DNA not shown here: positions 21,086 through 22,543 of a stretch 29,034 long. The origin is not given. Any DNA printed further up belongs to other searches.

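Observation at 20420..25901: Five-gene membrane-associated cluster (SPFH-4xZnR / ZnR-repeat-ZnR / lipoprotein / 2xZnR-TM / TPM) resembling the PspA partners YdjGHI, without PspA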

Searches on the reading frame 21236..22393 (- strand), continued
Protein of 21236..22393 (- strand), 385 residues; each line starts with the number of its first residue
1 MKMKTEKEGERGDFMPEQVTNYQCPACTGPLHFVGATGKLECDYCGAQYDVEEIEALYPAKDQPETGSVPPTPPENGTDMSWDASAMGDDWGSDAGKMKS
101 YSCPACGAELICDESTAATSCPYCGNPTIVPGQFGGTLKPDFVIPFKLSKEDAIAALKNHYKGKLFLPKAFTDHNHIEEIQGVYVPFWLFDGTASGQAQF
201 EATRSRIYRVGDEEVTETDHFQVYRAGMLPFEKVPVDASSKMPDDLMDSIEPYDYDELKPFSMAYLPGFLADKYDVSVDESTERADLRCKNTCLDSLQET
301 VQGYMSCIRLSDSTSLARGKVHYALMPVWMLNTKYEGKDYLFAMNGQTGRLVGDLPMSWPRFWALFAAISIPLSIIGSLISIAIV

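Call 42: search_protein_representatives(protein=P0001)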
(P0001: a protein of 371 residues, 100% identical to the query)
Query: 371 residues. Proteins with E-value up to 0.001 (for the whole library): 7080; up to 1e-10: 4644; up to 1e-30: 1529. The best 150 are listed.
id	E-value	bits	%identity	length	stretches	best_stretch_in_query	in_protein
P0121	2.1e-154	530.6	60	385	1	1-362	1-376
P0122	1.7e-145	501.3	58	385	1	2-366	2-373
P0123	1.5e-129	448.8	52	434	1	2-366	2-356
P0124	3.7e-129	447.5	55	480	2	65-366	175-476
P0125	3.3e-126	437.8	67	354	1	90-367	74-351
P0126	6.7e-121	420.3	49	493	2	69-365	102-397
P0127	1.8e-120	418.9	54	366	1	2-360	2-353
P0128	1.1e-117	409.7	61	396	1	1-291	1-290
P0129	2.1e-116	405.6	54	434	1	3-365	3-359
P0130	1.2e-113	396.4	48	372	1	2-368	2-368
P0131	6.3e-113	394.1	51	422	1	1-327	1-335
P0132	1.3e-112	393.1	64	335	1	1-265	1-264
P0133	2.8e-112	392.0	51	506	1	5-355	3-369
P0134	1.6e-111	389.4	49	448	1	1-368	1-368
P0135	2.9e-111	388.6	47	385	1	5-367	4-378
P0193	7.5e-85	301.7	39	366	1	5-367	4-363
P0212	1.2e-81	291.1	38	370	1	5-368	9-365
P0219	2.3e-80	286.9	37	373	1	5-358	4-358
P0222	6.2e-80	285.5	38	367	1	7-366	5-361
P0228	6.0e-79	282.3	38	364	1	5-367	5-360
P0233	4.3e-78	279.4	38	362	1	7-352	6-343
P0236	9.9e-78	278.2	36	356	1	2-367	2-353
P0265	1.3e-74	268.0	37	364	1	5-368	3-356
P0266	1.3e-74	268.0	35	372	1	5-363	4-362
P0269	3.2e-74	266.7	37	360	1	4-366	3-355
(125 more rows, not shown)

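Call 43: list_cluster_members(proteins=[P0266, P0236, P0265, P0269, P0219, P0212, P0222, P0228, P0233, P0193])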
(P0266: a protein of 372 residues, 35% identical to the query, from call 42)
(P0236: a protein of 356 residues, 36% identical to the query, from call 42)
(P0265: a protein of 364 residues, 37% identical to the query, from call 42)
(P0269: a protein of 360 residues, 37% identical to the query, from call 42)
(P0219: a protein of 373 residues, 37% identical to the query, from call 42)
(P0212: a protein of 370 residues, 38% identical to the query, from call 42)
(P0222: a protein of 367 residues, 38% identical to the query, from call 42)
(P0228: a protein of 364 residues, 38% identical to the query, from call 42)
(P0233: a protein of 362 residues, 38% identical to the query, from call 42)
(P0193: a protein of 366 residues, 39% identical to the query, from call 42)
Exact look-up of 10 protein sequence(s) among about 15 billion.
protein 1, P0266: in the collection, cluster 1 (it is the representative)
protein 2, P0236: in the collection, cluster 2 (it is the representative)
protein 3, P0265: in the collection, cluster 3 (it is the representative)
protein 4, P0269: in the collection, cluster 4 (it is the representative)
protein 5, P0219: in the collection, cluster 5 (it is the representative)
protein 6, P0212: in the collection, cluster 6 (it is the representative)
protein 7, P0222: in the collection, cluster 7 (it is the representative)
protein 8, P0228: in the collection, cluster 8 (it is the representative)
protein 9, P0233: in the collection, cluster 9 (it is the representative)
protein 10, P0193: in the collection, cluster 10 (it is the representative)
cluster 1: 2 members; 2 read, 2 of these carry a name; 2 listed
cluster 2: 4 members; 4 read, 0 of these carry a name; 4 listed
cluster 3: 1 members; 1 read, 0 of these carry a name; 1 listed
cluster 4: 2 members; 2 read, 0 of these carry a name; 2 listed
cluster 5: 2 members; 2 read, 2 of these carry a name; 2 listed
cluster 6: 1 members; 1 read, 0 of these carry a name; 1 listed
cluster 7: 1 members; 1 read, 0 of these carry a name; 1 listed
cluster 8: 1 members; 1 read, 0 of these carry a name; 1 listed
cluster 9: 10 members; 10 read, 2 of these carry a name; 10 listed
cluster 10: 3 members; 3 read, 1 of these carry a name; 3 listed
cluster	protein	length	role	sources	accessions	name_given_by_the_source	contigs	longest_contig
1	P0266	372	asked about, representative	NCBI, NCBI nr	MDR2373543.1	MAG: hypothetical protein LBD77_05475 [Bifidobacteriaceae bacterium] | hypothetical protein [Bifidobacteriaceae bacterium]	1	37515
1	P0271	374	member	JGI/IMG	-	DNA-directed RNA polymerase subunit RPC12/RpoP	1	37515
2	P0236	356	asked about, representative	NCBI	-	-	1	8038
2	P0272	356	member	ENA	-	-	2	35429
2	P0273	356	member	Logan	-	-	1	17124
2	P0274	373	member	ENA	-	-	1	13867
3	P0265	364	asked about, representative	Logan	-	-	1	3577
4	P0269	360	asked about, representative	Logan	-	-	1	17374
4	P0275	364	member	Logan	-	-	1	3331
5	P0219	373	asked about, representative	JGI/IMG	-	DNA-directed RNA polymerase subunit RPC12/RpoP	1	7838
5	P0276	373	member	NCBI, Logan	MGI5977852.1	MAG: hypothetical protein ACOX68_09180 [Candidatus Limivicinus sp.]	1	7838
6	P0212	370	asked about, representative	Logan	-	-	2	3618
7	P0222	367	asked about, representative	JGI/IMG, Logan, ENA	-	-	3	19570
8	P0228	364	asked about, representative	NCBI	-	-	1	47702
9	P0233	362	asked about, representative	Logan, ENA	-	-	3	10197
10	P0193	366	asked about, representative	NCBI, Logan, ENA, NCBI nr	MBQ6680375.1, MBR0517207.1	MAG: hypothetical protein IJM76_10240 [Lachnospiraceae bacterium] | hypothetical protein [Lachnospiraceae bacterium]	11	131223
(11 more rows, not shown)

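Call 76: search_protein_families(library=padloc, proteins=[L043:12486-13646:+, L073:1757-2836:+, L048:3425-4897:+, L050:4282-4965:+, L084:13287-13853:+, L020:6844-7500:+, L042:7349-7849:+], max_evalue=0.001)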
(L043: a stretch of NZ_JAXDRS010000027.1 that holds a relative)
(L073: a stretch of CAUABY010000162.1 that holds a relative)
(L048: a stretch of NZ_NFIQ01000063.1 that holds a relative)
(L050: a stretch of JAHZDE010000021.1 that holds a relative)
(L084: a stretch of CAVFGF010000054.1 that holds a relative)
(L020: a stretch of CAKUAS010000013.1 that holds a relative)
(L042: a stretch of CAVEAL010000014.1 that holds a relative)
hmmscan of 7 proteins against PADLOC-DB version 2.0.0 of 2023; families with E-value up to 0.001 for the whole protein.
L043:12486-13646:+ (386 aa): 0 families

L073:1757-2836:+ (359 aa): 0 families

L048:3425-4897:+ (490 aa): 0 families

L050:4282-4965:+ (227 aa): 0 families

L084:13287-13853:+ (188 aa): 0 families

L020:6844-7500:+ (218 aa): 0 families

L042:7349-7849:+ (166 aa): 0 families

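Call 81: search_dna_similar(query=window:21236-22351:-, collection=plasmids, mode=protein, max_rows=15)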
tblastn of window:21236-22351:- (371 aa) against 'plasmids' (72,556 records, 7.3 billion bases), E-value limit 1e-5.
Records with a match: 12; places in all: 12; records where one place covers at least 80% of the query: 12.
Best place of each record, by identity: <60% 12.
By first word of the organism name: Paracoccus 5; Vibrio 3; Enterococcus 1; Pseudorhodobacter 1; Comamonas 1; Tsukamurella 1.
By predicted mobility (MOB-suite, as given by PLSDB): non-mobilizable 8; conjugative 3; mobilizable 1.
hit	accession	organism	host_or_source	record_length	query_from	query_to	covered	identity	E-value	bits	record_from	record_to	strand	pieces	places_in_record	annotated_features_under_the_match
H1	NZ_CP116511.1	Enterococcus gallinarum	Bos taurus,whole organism,fecal sample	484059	5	348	93%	32.4%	4e-55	202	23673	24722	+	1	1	hypothetical protein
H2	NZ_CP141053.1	Paracoccus denitrificans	-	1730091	7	344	91%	28.0%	1e-32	137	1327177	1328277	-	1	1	none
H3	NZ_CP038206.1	Paracoccus pantotrophus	single cell,soil associated with ...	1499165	7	344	91%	27.6%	1e-33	139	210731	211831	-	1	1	none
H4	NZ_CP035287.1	Paracoccus versutus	whole organism,soil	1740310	7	344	91%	26.6%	2e-31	132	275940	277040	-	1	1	none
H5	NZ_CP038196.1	Paracoccus versutus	single cell,soil adjacent to the roots ...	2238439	7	344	91%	26.6%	5e-31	132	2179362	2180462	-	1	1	none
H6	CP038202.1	Paracoccus ferrooxidans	single cell,bioreactor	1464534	7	344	91%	26.6%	8e-31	131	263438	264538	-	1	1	zinc ribbon domain-containing protein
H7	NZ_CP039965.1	Pseudorhodobacter turbinis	single bacterial isolate,Turban shell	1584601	3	344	92%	25.8%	2e-31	132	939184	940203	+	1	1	record has no annotation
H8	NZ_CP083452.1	Comamonas odontotermitis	cell culture,cucumber rhizosphere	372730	5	348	93%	23.3%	3e-22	105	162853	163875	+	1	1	TFIIB-type zinc ribbon-containing protein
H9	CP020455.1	Vibrio coralliilyticus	Crassostrea gigas (Pacific ...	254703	5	344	92%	23.5%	5e-21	127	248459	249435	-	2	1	hypothetical protein (x2)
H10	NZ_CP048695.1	Vibrio coralliilyticus OCN008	coral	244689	9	344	91%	23.7%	4e-28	123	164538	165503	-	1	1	hypothetical protein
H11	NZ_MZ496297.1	Vibrio sp.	-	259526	9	344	91%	23.7%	4e-28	123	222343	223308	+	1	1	hypothetical protein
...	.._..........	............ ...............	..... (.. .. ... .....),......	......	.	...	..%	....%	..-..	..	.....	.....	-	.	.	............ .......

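Call 82: search_dna_similar(query=window:21236-22351:-, collection=phages, mode=protein, max_rows=10)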
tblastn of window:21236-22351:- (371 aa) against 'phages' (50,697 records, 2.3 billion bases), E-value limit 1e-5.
Records with a match: 9; places in all: 9; records where one place covers at least 80% of the query: 6.
Best place of each record, by identity: <60% 9.
By first word of the organism name: Bacteriophage 5; Listeria 3; Enterococcus 1.
By host as written in the record: - 5; Listeria monocytogenes 3; Enterococcus faecalis 1.
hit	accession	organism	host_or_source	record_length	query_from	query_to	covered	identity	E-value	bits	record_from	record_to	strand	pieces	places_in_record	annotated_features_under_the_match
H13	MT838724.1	Bacteriophage sp.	human fecal samples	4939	4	342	91%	43.8%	7e-96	317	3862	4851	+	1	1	record has no annotation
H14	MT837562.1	Bacteriophage sp.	human fecal samples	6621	5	347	92%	35.2%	2e-66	233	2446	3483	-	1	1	record has no annotation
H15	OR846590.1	Enterococcus phage Efs 1-1-1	Enterococcus faecalis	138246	3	348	93%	33.1%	3e-64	227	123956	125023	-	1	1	record has no annotation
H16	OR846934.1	Listeria phage LM 4-11-1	Listeria monocytogenes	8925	5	317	84%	32.1%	1e-51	190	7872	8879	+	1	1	record has no annotation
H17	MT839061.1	Bacteriophage sp.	human fecal samples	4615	4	262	70%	35.5%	3e-53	194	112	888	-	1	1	record has no annotation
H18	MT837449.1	Bacteriophage sp.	human fecal samples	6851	8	348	92%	26.9%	8e-36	144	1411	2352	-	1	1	record has no annotation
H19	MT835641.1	Bacteriophage sp.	human fecal samples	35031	9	350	92%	24.6%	1e-20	99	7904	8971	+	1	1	record has no annotation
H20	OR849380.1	Listeria phage LM 4-14-1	Listeria monocytogenes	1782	129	344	58%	35.5%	2e-36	144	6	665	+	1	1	record has no annotation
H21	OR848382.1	Listeria phage LM 4-14-1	Listeria monocytogenes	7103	5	113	29%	31.1%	2e-7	59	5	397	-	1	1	record has no annotation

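Call 83: get_annotated_region(hit=H1, flank=7000)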
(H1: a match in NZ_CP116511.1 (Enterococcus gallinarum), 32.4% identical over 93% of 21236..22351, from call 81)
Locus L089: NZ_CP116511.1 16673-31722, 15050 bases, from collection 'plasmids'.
description: Enterococcus gallinarum strain K205-4a plasmid pK205-4a-A, complete sequence
organism: Enterococcus gallinarum (NCBI taxid 1353)
taxonomy: Bacteria; Bacillota; Bacilli; Lactobacillales; Enterococcaceae; Enterococcus; Enterococcus gallinarum
host: -; source: Bos taurus,whole organism,fecal sample; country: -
typing (MOB-suite, as given by PLSDB): non-mobilizable
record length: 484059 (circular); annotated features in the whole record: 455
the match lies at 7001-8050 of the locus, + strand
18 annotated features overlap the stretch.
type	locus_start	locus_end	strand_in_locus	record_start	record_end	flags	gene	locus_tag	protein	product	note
CDS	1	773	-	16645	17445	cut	-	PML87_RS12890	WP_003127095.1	regulatory iron-sulfur-containing complex subunit RicT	-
CDS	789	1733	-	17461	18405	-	holB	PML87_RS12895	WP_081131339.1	DNA polymerase III subunit delta'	GO:0006260 - DNA replication [Evidence IEA]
CDS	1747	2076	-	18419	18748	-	-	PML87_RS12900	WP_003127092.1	cyclic-di-AMP receptor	-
CDS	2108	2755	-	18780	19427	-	tmk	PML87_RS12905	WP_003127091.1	dTMP kinase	GO:0015949 - nucleobase-containing small molecule interconversion [Evidence IEA]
CDS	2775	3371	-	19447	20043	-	recR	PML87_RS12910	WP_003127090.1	recombination mediator RecR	GO:0006310 - DNA recombination [Evidence IEA]; GO:0006281 - DNA repair [Evidence IEA]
CDS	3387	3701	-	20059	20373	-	-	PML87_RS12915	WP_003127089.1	YbaB/EbfC family nucleoid-associated protein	GO:0008150 - biological_process [Evidence IEA]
CDS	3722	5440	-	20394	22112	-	dnaX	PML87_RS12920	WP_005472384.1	DNA polymerase III subunit gamma/tau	GO:0006260 - DNA replication [Evidence IEA]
CDS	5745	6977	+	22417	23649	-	-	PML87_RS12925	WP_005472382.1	SPFH domain-containing protein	-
CDS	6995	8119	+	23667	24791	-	-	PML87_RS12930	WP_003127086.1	hypothetical protein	-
CDS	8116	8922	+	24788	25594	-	-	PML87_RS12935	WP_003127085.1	TPM domain-containing protein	-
CDS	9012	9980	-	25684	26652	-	-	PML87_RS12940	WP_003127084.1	pyridoxal-phosphate dependent enzyme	-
CDS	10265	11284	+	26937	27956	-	-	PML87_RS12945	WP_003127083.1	branched-chain amino acid aminotransferase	GO:0009081 - branched-chain amino acid metabolic process [Evidence IEA]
CDS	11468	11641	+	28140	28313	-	-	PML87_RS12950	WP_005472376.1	hypothetical protein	-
CDS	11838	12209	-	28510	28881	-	rplL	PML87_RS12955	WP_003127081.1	50S ribosomal protein L7/L12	GO:0006412 - translation [Evidence IEA]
CDS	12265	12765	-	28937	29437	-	rplJ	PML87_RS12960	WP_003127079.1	50S ribosomal protein L10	GO:0006412 - translation [Evidence IEA]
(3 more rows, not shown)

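Call 84: get_annotated_region(hit=H8, flank=6000)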
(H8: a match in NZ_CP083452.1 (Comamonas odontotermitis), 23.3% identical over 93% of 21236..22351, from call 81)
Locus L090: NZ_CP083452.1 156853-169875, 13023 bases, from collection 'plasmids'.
description: Comamonas odontotermitis strain WLL plasmid unnamed1, complete sequence
organism: Comamonas odontotermitis (NCBI taxid 379895)
taxonomy: Bacteria; Pseudomonadota; Betaproteobacteria; Burkholderiales; Comamonadaceae; Comamonas; Comamonas odontotermitis
host: -; source: cell culture,cucumber rhizosphere; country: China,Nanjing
typing (MOB-suite, as given by PLSDB): non-mobilizable
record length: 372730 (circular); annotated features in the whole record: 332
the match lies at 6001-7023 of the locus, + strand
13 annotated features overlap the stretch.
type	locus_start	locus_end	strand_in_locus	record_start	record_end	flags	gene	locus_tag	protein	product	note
CDS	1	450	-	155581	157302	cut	-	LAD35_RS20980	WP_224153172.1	FMN-binding glutamate synthase family protein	GO:0006537 - glutamate biosynthetic process [Evidence IEA]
CDS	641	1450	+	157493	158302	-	-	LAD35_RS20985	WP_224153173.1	UPF0149 family protein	-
CDS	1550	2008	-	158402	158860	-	-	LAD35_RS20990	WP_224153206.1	RidA family protein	-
CDS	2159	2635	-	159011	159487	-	-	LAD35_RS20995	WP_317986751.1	cytochrome c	-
CDS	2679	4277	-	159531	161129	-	-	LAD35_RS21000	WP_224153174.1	flavin monoamine oxidase family protein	-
CDS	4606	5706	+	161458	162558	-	-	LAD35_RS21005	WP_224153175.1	SPFH and helix-turn-helix domain-containing protein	-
CDS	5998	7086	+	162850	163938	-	-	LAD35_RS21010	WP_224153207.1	TFIIB-type zinc ribbon-containing protein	-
CDS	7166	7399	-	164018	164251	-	-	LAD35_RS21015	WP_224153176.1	glycine zipper domain-containing protein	-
CDS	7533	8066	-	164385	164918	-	-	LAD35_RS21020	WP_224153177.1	CinA family protein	-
CDS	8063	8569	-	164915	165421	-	-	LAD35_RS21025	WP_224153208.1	phosphatidylglycerophosphatase A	-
CDS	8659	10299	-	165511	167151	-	-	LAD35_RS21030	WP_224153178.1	DUF4139 domain-containing protein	-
CDS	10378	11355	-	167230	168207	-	thiL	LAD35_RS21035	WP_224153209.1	thiamine-phosphate kinase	GO:0009228 - thiamine biosynthetic process [Evidence IEA]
CDS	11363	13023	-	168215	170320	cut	-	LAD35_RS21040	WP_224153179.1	site-specific recombinase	-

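Call 85: get_annotated_region(hit=H6, flank=6000)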
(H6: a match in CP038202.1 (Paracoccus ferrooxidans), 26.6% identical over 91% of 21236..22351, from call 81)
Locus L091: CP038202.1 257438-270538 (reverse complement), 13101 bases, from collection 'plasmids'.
description: Paracoccus ferrooxidans strain NCCB 100066 plasmid pFER4, complete sequence
organism: Paracoccus ferrooxidans (NCBI taxid 327104)
taxonomy: Bacteria; Pseudomonadota; Alphaproteobacteria; Rhodobacterales; Paracoccaceae; Paracoccus; Paracoccus ferrooxidans
host: -; source: single cell,bioreactor; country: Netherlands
typing (MOB-suite, as given by PLSDB): non-mobilizable; replicon rep_cluster_746; mating-pair formation MPF_T
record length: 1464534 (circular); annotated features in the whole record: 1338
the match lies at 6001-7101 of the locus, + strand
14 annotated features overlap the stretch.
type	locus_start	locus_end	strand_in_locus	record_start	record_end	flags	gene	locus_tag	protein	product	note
CDS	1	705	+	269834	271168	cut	-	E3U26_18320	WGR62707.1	AI-2E family transporter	-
CDS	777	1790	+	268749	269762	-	-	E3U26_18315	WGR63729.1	GlxA family transcriptional regulator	-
CDS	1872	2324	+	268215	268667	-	-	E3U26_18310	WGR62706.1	hypothetical protein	-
CDS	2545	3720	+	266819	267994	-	-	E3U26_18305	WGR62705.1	toxic anion resistance protein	-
CDS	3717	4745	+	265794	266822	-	-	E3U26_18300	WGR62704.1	DUF2927 domain-containing protein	-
CDS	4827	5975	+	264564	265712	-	-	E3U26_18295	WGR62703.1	SPFH domain-containing protein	-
CDS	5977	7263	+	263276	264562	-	-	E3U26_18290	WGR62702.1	zinc ribbon domain-containing protein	-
CDS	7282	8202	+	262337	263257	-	-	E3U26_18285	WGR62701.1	carbohydrate kinase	-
CDS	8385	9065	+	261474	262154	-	-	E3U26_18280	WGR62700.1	exopolysaccharide biosynthesis protein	-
CDS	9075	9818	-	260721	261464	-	-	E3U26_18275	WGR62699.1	GntR family transcriptional regulator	-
CDS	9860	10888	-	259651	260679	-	-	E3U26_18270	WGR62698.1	Gfo/Idh/MocA family oxidoreductase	-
CDS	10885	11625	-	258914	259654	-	-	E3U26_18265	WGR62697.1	SDR family oxidoreductase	-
CDS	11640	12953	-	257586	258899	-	-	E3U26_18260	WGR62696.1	TRAP transporter large permease subunit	-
CDS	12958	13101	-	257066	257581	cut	-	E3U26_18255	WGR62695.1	TRAP transporter small permease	-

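Call 90: search_protein_families(library=pfam, proteins=[L048:11623-12012:+], max_evalue=5)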
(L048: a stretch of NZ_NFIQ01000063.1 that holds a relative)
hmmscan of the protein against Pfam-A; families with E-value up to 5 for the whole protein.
L048:11623-12012:+ (129 aa): 1 family
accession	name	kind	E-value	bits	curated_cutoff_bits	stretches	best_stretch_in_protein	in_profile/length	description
PF21695.3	GlnR_1st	-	0.032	14.6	27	1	38-95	28-83/111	Transcription regulator GlnR, N-terminal domain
